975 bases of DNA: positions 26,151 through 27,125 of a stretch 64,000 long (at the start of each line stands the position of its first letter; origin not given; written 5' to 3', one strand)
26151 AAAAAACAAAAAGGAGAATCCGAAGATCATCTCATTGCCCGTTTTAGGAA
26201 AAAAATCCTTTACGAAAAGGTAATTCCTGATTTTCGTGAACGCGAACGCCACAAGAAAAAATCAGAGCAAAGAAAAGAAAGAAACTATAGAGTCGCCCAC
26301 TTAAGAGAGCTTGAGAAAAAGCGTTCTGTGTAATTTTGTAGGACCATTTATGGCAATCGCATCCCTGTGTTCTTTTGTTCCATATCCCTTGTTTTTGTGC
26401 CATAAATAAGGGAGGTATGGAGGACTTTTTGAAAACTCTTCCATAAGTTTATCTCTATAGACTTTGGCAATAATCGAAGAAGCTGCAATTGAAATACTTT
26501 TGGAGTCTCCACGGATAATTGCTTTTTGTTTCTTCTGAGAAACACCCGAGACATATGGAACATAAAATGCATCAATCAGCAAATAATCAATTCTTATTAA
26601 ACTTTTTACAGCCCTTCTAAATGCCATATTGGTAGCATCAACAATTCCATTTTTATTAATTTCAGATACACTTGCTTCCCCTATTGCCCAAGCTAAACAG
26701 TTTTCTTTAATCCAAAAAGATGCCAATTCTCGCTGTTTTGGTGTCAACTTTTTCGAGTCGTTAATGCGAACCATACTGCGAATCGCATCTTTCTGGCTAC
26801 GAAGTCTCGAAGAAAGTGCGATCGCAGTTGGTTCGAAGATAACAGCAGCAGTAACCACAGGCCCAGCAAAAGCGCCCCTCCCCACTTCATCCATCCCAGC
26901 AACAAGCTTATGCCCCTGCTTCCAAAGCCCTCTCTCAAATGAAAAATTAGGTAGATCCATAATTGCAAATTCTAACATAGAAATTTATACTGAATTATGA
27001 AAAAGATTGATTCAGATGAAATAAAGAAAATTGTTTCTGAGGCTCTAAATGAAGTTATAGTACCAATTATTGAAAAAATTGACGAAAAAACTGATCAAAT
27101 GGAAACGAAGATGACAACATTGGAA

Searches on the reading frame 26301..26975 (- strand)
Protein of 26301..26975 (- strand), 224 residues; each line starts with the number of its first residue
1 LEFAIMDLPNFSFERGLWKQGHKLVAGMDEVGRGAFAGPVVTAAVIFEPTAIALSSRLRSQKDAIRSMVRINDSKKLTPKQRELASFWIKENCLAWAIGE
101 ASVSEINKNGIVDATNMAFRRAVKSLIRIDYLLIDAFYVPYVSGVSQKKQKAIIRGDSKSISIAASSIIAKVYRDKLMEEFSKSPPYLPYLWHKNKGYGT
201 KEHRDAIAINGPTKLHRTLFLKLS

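Call 98: search_protein_families(library=pfam, proteins=[window:26301-26975:-], max_evalue=0.001)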
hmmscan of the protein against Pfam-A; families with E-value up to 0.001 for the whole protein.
window:26301-26975:- (224 aa): 1 family
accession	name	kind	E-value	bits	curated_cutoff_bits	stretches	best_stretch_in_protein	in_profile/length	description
PF01351.25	RNase_HII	-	4.5e-32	112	25.8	1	26-220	1-196/199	Ribonuclease HII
